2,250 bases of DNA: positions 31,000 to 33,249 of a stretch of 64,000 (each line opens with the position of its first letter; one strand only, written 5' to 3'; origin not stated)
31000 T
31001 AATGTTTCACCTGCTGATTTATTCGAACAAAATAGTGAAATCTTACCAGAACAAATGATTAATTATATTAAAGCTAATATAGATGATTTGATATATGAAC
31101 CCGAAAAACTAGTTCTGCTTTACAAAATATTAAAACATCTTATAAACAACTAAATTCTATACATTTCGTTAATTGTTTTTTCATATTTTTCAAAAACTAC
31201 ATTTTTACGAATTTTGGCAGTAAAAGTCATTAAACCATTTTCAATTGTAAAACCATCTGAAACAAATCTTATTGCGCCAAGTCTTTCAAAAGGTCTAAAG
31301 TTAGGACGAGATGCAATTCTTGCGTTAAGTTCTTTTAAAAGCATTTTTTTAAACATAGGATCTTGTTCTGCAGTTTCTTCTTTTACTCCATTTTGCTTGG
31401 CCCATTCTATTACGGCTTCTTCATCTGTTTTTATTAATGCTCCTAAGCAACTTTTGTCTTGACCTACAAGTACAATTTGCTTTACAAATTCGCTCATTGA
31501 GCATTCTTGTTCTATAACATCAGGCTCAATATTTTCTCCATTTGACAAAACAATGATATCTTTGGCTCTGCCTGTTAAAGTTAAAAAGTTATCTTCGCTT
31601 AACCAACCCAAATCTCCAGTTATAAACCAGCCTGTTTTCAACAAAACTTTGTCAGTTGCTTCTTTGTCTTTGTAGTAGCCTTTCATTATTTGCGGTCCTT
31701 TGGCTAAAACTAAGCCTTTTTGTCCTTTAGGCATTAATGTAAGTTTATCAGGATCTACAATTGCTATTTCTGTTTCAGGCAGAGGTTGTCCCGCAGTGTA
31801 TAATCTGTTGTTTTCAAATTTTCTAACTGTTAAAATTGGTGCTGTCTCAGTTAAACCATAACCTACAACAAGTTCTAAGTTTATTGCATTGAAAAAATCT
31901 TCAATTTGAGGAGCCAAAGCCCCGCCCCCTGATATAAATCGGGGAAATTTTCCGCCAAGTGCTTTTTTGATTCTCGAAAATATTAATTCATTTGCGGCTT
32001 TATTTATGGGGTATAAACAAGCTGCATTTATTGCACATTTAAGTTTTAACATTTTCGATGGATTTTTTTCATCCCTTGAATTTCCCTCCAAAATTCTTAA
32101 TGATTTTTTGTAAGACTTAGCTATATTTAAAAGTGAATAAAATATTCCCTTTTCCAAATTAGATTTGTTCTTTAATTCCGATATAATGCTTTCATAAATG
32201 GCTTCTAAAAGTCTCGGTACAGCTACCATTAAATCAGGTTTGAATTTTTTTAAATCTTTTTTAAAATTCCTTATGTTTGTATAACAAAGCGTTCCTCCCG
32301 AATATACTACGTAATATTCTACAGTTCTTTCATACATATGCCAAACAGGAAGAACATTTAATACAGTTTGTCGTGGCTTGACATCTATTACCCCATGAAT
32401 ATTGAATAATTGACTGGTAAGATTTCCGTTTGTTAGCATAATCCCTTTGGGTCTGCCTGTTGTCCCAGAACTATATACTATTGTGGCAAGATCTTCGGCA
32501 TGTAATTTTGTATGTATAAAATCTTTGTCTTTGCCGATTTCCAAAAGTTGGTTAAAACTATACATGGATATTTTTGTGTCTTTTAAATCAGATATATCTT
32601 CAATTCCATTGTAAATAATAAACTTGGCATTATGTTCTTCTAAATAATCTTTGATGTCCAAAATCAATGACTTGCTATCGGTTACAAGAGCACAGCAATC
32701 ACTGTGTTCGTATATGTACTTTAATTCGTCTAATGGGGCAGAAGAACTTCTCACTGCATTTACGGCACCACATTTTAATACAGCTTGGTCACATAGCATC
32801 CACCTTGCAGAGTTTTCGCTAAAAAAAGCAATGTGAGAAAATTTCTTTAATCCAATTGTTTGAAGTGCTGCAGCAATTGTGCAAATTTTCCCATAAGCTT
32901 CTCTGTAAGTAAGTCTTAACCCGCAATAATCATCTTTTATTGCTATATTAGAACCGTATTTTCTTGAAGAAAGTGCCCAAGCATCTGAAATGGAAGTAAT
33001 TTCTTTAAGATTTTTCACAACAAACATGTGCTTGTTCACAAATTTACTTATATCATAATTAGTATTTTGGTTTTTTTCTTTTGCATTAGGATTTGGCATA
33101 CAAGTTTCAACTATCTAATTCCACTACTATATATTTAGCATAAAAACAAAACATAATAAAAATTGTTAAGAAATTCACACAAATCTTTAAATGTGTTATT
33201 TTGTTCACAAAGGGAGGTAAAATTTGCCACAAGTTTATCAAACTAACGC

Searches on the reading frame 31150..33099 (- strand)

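Call 67: search_protein_families(library=pfam, proteins=[window:31150-33099:-], max_evalue=0.00001)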
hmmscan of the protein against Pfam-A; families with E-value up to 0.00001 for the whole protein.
window:31150-33099:- (649 aa): 2 families
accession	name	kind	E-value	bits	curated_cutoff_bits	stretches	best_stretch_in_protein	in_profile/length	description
PF00501.34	AMP-binding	-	1.2e-74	251.9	29.9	1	46-476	6-384/384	AMP-binding enzyme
PF23562.2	AMP-binding_C_3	-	3e-09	37.8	20.8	1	514-562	2-51/124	AMP-binding enzyme C-terminal domain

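Call 69: search_protein_families(library=ncbifam, proteins=[window:31150-33099:-], max_evalue=0.00001)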
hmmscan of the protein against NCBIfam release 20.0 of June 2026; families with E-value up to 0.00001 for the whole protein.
window:31150-33099:- (649 aa): 97 families (the best 25 are shown)
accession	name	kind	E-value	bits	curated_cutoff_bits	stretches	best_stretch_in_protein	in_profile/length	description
NF004837.0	PRK06187.1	subfamily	5.6e-70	236.1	476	2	388-548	291-457/531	long-chain-fatty-acid--CoA ligase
NF004114.0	PRK05605.1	equivalog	7.1e-55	186.4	766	2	389-549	344-505/575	long-chain-fatty-acid--CoA ligase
NF005702.0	PRK07514.1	subfamily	2.4e-50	171.3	558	2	385-553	272-440/506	malonyl-CoA synthase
NF038343.1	ligase_FadD11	exception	2e-49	168.5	950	1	47-648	13-582/585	fatty acid--CoA ligase FadD11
NF006182.0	PRK08316.1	subfamily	4.4e-48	164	663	2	35-260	11-229/523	fatty acyl-CoA synthetase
NF006523.0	PRK08974.1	equivalog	9e-47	159.4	884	2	367-557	317-498/561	long-chain-fatty-acid--CoA ligase FadD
NF006386.0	PRK08633.1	equivalog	6.3e-46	156.6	1221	2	389-512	904-1041/1147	acyl-[ACP]--phospholipid O-acyltransferase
NF009233.0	PRK12583.1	subfamily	1.5e-44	152.4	832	2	409-553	345-490/558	fatty acid CoA ligase family protein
NF004229.0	PRK05677.1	subfamily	2.3e-44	151.8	879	2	389-557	332-499/563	long-chain-fatty-acid--CoA ligase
NF002966.0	PRK03640.1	equivalog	2.6e-44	151.7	556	2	384-553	255-422/483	o-succinylbenzoate--CoA ligase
TIGR01923.1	menE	equivalog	4.5e-44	151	330.15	2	390-553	231-388/442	o-succinylbenzoate--CoA ligase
NF005463.0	PRK07059.1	subfamily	5.7e-43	147.1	869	2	389-550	332-494/557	long-chain-fatty-acid--CoA ligase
NF004758.0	PRK06087.1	equivalog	1.6e-41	142.3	736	2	388-553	308-473/548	medium-chain fatty-acid--CoA ligase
NF006181.0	PRK08314.1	subfamily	4.2e-41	140.8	705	2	388-550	323-489/563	long-chain-fatty-acid--CoA ligase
NF052269.1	Staph_lig_FadD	equivalog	1.2e-40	139.3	650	2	388-556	270-436/499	long-chain-fatty-acid--CoA ligase FadD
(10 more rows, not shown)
